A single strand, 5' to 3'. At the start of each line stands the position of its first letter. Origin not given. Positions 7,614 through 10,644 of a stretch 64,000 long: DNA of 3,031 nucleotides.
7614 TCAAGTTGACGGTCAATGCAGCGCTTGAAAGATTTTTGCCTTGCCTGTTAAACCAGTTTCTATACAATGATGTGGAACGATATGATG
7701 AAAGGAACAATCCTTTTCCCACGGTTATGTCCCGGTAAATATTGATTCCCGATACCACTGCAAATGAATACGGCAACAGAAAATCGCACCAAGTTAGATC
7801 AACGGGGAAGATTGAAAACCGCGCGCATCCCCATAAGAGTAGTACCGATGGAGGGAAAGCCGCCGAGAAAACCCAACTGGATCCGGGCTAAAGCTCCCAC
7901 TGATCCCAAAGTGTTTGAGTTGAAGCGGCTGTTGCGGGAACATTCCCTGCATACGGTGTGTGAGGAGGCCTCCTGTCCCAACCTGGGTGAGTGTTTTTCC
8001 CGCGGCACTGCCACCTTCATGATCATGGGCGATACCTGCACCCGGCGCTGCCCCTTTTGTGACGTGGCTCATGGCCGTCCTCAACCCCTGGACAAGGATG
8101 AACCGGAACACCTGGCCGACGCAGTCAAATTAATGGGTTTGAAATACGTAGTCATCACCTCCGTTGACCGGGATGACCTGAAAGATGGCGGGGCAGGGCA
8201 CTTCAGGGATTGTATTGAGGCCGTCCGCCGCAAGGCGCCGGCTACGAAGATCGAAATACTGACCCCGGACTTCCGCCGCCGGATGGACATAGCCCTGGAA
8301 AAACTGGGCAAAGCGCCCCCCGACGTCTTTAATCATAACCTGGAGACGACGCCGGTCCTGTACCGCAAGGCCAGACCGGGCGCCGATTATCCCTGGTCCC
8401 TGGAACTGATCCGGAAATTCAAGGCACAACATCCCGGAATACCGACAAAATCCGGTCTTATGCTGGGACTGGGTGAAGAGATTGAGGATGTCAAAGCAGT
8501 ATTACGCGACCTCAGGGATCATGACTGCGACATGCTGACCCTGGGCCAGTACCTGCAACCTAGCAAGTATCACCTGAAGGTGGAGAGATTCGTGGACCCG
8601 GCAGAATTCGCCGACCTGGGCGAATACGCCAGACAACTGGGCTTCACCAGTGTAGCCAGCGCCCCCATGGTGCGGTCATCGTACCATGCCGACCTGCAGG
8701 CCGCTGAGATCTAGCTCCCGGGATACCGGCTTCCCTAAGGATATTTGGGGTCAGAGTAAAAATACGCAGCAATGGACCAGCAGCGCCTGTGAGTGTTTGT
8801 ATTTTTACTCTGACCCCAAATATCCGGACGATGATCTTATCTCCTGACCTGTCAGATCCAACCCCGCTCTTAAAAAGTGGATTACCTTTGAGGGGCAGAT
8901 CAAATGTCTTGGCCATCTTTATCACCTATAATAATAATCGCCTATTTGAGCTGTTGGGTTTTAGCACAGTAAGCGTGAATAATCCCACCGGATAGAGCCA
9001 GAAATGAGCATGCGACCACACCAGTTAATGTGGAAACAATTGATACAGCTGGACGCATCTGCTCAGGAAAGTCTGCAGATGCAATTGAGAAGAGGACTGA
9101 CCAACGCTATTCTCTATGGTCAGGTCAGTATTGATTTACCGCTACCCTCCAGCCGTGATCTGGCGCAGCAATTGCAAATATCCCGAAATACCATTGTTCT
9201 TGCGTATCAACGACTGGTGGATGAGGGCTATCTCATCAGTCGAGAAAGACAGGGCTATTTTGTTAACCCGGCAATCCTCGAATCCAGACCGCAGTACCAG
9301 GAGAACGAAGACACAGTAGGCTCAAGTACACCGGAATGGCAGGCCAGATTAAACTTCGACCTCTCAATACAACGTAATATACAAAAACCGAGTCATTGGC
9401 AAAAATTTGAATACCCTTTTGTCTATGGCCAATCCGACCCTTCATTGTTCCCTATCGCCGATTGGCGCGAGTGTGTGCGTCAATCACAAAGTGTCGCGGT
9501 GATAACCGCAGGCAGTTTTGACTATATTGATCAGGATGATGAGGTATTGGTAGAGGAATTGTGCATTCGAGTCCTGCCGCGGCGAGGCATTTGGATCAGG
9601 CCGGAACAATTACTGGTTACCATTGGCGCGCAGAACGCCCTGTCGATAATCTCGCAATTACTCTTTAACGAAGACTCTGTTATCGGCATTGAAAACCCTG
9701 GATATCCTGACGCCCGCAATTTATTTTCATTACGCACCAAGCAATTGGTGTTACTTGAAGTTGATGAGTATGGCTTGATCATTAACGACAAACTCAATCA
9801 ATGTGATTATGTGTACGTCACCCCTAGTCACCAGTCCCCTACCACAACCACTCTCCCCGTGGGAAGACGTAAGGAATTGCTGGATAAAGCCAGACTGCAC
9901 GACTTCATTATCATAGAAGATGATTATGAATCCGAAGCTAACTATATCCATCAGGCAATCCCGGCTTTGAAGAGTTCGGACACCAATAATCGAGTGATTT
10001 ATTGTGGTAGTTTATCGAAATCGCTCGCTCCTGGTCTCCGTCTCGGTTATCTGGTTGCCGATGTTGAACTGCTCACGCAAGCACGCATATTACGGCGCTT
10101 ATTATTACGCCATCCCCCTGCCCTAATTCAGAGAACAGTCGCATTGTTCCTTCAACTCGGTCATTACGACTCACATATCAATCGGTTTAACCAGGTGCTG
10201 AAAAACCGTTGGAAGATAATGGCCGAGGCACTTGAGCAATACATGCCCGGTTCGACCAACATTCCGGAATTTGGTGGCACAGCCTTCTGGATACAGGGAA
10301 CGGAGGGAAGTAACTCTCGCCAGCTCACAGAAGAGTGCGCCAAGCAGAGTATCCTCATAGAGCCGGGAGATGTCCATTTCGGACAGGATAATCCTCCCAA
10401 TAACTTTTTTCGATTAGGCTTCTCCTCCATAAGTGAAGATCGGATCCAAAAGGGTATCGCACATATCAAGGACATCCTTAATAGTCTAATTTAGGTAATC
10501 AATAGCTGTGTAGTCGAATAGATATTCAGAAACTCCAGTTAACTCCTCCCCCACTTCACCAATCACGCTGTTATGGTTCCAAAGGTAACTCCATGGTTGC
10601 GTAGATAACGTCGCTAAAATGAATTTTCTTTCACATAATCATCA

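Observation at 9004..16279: Taurine / C2-sulfonate dissimilation module (MocR-TauR-like regulator, Tpa-like aminotransferase, Xsc-like ThDP enzyme, Pta) with an unexpected adenosine-deaminase-family gene and no transporter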

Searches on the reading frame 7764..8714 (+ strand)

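Call 3: search_protein_families(library=pfam, proteins=[window:7764-8714:+])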
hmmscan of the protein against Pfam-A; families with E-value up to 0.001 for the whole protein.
window:7764-8714:+ (316 aa): 2 families
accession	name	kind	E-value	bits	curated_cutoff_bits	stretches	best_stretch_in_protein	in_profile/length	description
PF04055.27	Radical_SAM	-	4.8e-24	85.8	29.5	1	86-250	1-166/166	Radical SAM superfamily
PF16881.10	LIAS_N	-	1.9e-07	31.9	27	1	25-71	50-96/96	N-terminal domain of lipoyl synthase of Radical_SAM family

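Call 4: search_protein_families(library=ncbifam, proteins=[window:7764-8714:+])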
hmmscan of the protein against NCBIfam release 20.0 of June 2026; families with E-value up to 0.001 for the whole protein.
window:7764-8714:+ (316 aa): 6 families
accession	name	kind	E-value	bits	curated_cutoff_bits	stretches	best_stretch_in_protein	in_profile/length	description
NF009544.0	PRK12928.1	subfamily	1.7e-131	437.9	210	1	20-313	13-297/300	lipoyl synthase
NF004019.1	PRK05481.1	subfamily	5.1e-127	423.1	203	1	36-314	1-278/286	lipoyl synthase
TIGR00510.1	lipA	equivalog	2.6e-123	411.1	310.25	1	31-314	12-296/302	lipoyl synthase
NF053790.1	LplA_LipA_fuse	exception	7.4e-109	365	800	1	26-310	323-604/606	bifunctional lipoate--protein ligase/lipoyl synthase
TIGR00433.2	bioB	equivalog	3.6e-06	26.4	225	1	178-280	138-238/307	biotin synthase BioB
TIGR03910.1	pyrrolys_PylB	equivalog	0.00053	19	348.2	1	85-260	59-235/347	methylornithine synthase PylB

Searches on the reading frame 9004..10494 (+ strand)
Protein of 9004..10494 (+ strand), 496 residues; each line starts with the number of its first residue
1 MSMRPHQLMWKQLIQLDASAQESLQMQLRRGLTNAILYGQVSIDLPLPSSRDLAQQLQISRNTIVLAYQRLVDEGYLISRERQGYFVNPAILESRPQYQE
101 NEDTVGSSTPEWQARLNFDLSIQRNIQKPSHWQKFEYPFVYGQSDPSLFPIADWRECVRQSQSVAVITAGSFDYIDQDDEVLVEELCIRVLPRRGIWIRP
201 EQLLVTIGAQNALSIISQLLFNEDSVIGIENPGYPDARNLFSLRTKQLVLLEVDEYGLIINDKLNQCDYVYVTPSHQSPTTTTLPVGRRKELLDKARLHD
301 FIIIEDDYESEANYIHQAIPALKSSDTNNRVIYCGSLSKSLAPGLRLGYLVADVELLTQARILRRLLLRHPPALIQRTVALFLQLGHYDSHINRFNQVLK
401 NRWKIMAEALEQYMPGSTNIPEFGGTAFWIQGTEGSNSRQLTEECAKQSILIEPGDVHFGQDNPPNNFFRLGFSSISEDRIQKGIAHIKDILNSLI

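Call 3: search_protein_families(library=pfam, proteins=[window:9004-10494:+])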
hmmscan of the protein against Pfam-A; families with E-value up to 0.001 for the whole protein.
window:9004-10494:+ (496 aa): 2 families
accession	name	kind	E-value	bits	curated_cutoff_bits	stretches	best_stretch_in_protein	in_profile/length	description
PF00155.27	Aminotran_1_2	-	9.5e-16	58.4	19.7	1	155-488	23-361/361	Aminotransferase class I and II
PF00392.27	GntR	-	1.2e-10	41.4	27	1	27-87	4-64/64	Bacterial regulatory proteins, gntR family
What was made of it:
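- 9004..10494 (+): MocR-family (GntR HTH plus aminotransferase-fold) transcription regulator. Pfam GntR plus Aminotran_1_2 (call 3).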

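Call 4: search_protein_families(library=ncbifam, proteins=[window:9004-10494:+])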
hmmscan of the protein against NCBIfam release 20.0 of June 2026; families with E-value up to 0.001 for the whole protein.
window:9004-10494:+ (496 aa): 53 families (the best 25 are shown)
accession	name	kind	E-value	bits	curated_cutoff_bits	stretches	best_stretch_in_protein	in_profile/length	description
NF052282.1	PLP_TF_PdxR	equivalog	4.7e-107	358.8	320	1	24-488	2-447/448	MocR-like pyridoxine biosynthesis transcription factor PdxR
NF052281.1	rhizopine_MocR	equivalog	1.4e-76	258.1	650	1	12-491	7-478/479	rhizopine catabolism transcriptional regulator MocR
NF052285.1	GABA_TF_GabR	exception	1.1e-75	255.2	600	1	27-492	3-456/456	MocR-like transcriptional regulator GabR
NF052290.2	MocR_like_YczR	exception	1.1e-48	166.1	487.4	2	193-487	156-453/458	MocR-like transcription factor YczR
NF052286.1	ecto_TF_EhuR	exception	3.5e-43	147.8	480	2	188-493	146-450/458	MocR-like ectoine utilization transcription factor EhuR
TIGR04461.1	endura_MppQ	equivalog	3.6e-34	118.5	540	1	142-463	20-353/392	enduracididine biosynthesis enzyme MppQ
NF041364.1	GntC_guanitoxin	equivalog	2.7e-23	82.4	415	1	192-489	52-354/356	guanitoxin biosynthesis PLP-dependent (S)-gamma-hydroxy-L-arginine cyclodehydratase GntC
NF012025.0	PRK15481.1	equivalog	6.5e-23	81.1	573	2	205-493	147-431/432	MocR-like B6 salvage transcription factor PtsJ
NF004770.0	PRK06108.1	subfamily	1.2e-13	50.7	422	1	194-493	90-393/396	pyridoxal phosphate-dependent aminotransferase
NF005732.0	PRK07550.1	equivalog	5.5e-13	48.7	366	1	179-487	72-383/389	aminotransferase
TIGR03540.1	DapC_direct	equivalog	2.5e-12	46.4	593.25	1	194-490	84-382/383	LL-diaminopimelate aminotransferase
NF004494.0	PRK05839.1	equivalog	5.8e-12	45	485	1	192-492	75-372/376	succinyldiaminopimelate transaminase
TIGR03947.1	viomycin_VioD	equivalog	1.7e-11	43.6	390.9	1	200-492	69-359/359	capreomycidine synthase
NF004975.0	PRK06348.1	equivalog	2.6e-11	43.1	549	1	179-472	68-364/384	pyridoxal phosphate-dependent aminotransferase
NF006756.0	PRK09276.1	subfamily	2.7e-11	43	507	1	194-491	86-385/387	LL-diaminopimelate aminotransferase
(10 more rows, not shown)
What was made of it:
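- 9004..10494 (+): NCBIfam PdxR 358.8 bits against a cut-off of 320 (call 4).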
